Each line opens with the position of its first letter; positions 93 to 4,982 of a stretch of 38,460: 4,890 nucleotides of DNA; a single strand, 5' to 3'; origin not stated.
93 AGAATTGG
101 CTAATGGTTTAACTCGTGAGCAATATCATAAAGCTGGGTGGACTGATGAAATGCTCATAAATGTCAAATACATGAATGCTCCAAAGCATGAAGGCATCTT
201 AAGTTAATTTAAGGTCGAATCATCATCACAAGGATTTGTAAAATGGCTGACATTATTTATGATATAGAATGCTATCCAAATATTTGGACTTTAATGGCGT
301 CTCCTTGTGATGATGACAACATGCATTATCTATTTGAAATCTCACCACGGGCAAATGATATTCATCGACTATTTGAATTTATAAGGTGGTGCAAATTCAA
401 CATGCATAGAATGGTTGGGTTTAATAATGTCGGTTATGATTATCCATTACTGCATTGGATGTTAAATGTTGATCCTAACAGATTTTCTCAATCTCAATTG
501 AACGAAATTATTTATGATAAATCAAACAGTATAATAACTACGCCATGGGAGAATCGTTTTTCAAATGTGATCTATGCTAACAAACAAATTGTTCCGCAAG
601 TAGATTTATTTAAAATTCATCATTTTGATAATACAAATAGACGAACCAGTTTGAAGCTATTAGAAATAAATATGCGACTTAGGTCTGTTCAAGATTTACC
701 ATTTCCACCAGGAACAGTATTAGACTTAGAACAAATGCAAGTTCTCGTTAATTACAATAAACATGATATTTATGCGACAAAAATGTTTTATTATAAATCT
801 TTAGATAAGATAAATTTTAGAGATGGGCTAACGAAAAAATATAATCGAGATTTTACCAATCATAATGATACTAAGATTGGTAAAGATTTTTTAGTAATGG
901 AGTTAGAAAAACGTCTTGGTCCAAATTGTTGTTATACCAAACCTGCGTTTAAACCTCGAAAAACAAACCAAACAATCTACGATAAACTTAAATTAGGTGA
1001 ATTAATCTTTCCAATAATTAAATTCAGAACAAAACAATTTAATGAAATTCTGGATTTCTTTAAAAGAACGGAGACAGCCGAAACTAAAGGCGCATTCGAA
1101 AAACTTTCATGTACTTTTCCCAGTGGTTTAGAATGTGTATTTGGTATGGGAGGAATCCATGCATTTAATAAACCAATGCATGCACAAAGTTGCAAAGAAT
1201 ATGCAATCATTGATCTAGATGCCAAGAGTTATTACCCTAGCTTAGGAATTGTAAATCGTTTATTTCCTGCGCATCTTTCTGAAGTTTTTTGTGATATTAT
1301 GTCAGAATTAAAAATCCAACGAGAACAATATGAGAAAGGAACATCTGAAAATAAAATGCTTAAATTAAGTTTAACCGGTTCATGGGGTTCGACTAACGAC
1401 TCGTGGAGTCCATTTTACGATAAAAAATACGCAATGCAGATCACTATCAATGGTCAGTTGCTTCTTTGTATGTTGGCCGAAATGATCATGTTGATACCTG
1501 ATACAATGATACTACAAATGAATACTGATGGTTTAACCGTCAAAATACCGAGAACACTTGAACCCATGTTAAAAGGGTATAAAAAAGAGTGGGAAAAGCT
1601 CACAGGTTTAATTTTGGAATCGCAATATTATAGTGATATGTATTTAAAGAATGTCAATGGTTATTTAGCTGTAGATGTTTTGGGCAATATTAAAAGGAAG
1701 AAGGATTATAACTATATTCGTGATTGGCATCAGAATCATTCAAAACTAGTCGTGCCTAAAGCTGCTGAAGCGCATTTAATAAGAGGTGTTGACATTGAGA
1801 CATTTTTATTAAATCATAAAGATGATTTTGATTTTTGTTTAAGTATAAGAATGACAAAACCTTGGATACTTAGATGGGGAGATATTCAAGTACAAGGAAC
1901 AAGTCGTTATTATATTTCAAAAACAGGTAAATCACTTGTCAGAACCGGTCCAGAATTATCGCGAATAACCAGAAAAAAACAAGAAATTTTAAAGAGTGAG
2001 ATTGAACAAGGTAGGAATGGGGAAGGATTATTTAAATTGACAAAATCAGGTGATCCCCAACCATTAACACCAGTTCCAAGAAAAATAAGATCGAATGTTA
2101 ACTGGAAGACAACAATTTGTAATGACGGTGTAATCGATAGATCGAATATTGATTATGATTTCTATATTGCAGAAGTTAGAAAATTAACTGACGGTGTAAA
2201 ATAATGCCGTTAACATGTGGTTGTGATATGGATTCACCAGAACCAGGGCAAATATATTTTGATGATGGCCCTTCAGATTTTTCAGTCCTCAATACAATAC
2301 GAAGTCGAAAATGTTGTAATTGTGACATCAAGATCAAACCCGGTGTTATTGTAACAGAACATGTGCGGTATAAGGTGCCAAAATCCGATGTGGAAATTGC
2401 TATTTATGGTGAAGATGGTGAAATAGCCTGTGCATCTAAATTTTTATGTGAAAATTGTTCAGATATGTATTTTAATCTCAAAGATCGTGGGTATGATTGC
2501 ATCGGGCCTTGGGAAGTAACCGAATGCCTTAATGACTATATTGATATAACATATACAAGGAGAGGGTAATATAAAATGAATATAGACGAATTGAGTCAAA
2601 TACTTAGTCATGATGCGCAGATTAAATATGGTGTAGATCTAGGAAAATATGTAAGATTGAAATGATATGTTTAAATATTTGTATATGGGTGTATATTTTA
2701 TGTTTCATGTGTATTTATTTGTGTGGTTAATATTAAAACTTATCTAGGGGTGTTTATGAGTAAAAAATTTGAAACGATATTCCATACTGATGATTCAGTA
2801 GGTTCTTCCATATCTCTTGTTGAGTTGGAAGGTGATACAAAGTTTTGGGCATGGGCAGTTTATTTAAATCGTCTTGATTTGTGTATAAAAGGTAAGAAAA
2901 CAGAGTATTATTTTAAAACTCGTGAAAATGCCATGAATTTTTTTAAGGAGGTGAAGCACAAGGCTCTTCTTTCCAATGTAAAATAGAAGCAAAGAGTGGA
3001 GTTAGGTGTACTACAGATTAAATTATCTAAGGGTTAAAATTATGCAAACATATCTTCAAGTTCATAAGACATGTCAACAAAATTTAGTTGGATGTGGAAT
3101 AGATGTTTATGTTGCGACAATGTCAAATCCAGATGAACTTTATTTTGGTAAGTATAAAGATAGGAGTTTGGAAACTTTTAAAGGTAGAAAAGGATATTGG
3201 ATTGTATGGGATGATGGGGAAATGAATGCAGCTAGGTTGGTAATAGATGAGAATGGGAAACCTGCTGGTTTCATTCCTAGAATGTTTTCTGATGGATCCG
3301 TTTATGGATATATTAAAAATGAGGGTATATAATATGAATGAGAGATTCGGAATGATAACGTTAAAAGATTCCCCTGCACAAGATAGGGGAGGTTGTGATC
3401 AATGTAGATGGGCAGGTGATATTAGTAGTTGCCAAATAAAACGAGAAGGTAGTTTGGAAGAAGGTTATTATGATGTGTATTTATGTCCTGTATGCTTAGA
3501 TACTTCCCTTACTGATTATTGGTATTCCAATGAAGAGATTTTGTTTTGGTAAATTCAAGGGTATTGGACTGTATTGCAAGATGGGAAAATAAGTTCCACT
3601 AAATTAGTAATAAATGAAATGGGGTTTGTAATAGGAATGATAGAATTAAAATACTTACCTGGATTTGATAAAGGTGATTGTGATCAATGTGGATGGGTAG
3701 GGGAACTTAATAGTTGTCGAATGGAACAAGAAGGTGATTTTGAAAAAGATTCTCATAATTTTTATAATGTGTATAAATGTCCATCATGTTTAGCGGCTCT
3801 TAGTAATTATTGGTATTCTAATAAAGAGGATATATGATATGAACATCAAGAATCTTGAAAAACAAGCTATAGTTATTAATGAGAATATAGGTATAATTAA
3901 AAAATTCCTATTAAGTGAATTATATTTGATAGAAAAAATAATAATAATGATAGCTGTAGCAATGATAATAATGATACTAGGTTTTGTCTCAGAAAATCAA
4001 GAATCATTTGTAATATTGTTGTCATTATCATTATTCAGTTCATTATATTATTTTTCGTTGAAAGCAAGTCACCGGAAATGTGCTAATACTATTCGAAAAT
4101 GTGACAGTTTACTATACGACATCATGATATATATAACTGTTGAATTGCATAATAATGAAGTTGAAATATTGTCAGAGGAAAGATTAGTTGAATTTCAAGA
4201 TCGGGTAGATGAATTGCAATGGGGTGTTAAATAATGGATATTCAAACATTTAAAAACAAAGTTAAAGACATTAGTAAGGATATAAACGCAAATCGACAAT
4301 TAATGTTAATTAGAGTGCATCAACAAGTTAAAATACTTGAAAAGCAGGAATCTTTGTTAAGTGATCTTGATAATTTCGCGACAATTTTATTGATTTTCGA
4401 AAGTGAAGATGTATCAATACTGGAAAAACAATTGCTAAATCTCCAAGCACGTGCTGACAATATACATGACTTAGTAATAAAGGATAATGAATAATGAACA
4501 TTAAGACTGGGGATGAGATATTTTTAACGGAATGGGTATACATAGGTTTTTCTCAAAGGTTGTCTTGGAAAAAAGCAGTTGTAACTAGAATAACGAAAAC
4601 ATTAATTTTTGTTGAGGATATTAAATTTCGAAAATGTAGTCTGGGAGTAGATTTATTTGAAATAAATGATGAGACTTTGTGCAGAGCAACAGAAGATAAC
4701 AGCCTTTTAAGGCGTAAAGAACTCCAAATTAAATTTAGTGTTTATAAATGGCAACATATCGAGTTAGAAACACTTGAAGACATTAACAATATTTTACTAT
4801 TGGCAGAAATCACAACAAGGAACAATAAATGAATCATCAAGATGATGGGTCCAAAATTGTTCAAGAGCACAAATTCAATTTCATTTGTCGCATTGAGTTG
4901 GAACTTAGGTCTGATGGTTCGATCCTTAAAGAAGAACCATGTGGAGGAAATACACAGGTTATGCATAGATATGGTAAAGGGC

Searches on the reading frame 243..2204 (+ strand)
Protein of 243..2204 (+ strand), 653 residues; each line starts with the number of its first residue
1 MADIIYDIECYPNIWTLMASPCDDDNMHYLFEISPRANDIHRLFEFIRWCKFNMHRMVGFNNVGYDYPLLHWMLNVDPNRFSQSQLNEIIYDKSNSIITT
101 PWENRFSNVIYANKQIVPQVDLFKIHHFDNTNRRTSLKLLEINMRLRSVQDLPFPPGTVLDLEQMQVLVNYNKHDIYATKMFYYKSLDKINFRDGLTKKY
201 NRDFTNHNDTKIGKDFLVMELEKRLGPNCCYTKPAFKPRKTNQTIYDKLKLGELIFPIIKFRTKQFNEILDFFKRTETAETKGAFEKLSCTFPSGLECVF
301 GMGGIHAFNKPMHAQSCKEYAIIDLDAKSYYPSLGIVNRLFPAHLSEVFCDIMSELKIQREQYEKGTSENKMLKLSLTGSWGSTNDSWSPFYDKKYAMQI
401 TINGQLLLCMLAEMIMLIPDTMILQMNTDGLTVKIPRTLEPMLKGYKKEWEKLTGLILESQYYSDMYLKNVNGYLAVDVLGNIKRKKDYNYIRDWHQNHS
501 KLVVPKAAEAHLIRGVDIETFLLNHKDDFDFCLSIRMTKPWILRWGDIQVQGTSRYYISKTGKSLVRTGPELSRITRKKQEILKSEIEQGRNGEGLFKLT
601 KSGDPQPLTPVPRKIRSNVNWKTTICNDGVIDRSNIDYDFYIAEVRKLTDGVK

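Call 21: search_protein_families(library=pfam, proteins=[window:243-2204:+], max_evalue=0.01)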
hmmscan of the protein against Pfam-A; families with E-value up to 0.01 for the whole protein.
window:243-2204:+ (653 aa): 0 families

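Call 58: search_protein_families(library=phrogs, proteins=[window:243-2204:+], max_evalue=0.001)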
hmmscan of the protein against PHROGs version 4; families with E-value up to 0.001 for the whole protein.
window:243-2204:+ (653 aa): 6 families
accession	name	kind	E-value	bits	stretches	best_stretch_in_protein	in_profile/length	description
phrog_1252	-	DNA, RNA and nucleotide metabolism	1.5e-154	517.1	1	3-648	54-647/663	DNA polymerase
phrog_18505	-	DNA, RNA and nucleotide metabolism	1.4e-58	199.8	1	341-650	8-341/349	DNA polymerase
phrog_15833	-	DNA, RNA and nucleotide metabolism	1.3e-21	78.2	1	484-649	7-186/192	DNA polymerase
phrog_4210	-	DNA, RNA and nucleotide metabolism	5.7e-07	28.7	1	4-186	723-875/1304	DNA polymerase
phrog_262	-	DNA, RNA and nucleotide metabolism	0.00026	20.2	1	355-442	498-593/856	DNA polymerase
phrog_34803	-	unknown function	0.00033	21.3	1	422-487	6-75/244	-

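Call 78: search_dna_similar(query=window:243-2204:+, collection=phages, mode=protein, max_rows=15)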
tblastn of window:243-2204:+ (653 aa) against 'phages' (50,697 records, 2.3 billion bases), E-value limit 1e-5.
Records with a match: 825; places in all: 827; records where one place covers at least 80% of the query: 559.
Best place of each record, by identity: <60% 825.
By first word of the organism name: Rheinheimera 115; Pseudomonas 98; Vibrio 94; Klebsiella 77; Escherichia 56; uncultured 41; Rhodobacter 30; Flavobacterium 29; Rhizobium 27; Stenotrophomonas 22; and 59 more.
By host as written in the record: - 122; Rheinheimera sp. BAL341 115; Klebsiella pneumoniae 46; Pseudomonas aeruginosa 31; Rhodobacter capsulatus YW1 30; Escherichia coli 23; Stenotrophomonas maltophilia 14; Flavobacterium psychrophilum 950106-1/1 12; and 223 more.
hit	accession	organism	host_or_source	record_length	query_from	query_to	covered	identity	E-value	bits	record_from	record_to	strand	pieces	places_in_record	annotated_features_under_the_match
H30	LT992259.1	Yersinia phage fEV-1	-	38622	2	649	98%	44.9%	9e-133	546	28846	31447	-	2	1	g48c: DNA polymerase B region | g47c: hypothetical protein | g46c: hypothetical protein | promoter | g47c: ribosome_binding_site | and 1 other names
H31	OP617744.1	Klebsiella phage KP13-27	Klebsiella pneumoniae KP13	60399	5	649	99%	43.6%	4e-153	495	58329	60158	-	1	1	hypothetical protein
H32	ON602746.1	Klebsiella phage VLCpiS10a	Klebsiella pneumoniae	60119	5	649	99%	43.0%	7e-153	494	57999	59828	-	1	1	DNA polymerase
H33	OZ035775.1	Sashavirus BDX09P1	-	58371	1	649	99%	42.7%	7e-151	488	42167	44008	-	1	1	record has no annotation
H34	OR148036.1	Klebsiella phage e270.1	Klebsiella pneumoniae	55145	5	649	99%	42.8%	7e-151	489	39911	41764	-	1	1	hypothetical protein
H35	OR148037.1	Klebsiella phage e270.2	Klebsiella pneumoniae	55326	5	649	99%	42.8%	7e-151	489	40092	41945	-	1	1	hypothetical protein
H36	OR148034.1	Klebsiella phage phi_270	Klebsiella pneumoniae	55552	5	649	99%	42.8%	7e-151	489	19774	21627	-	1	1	hypothetical protein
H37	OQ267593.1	Klebsiella phage phi_KPN_H2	Klebsiella pneumoniae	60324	5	649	99%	42.8%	7e-151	489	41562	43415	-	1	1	hypothetical protein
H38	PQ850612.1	Escherichia phage KarinMuster_Bas82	Escherichia coli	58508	5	649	99%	42.7%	5e-151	489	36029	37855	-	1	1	DNA polymerase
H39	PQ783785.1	Escherichia phage PDP46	Escherichia coli HS(pFamp)R (ATCC ...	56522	5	649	99%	42.7%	6e-151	489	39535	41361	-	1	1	DNA polymerase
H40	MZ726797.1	Escherichia phage vB_EcoS_AVIO78A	Escherichia coli O78 Strain ECL23026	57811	5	649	99%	42.7%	8e-151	488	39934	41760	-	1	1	DNA polymerase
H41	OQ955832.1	Escherichia phage vB_EcoS_PJ16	Multidrug resistant Escherichia coli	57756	5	649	99%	42.7%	9e-151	488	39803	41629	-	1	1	PJ16_073: DNA polymerase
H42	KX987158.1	Salmonella phage vB_SenS_Sasha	Salmonella enterica subsp. enterica ...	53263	5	649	99%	42.7%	3e-150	487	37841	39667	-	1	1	putative DNA polymerase | terminator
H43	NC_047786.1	Salmonella phage vB_SenS_Sasha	Salmonella enterica subsp. enterica ...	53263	5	649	99%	42.7%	3e-150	487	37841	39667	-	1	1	DNA polymerase | terminator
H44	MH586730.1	Salmonella phage Solent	Salmonella enterica subsp. enterica ...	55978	5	649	99%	42.7%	3e-150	487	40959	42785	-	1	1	DNA polymerase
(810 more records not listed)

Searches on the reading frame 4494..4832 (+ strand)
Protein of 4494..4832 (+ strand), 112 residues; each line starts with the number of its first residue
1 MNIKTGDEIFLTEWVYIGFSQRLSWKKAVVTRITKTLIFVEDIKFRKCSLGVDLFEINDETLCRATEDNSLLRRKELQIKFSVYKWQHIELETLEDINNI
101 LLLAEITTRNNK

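Call 21: search_protein_families(library=pfam, proteins=[window:4494-4832:+], max_evalue=0.01)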
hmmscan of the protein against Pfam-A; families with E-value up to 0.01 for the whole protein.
window:4494-4832:+ (112 aa): 1 family
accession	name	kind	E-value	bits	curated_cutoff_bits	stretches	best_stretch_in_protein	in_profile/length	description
PF24203.1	Phage_ProQ_C_like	-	0.0067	17.5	27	0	2-101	5-109/112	Phage ProQ C-terminal-like domain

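Call 58: search_protein_families(library=phrogs, proteins=[window:4494-4832:+], max_evalue=0.001)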
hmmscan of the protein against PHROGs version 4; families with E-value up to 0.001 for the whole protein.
window:4494-4832:+ (112 aa): 0 families
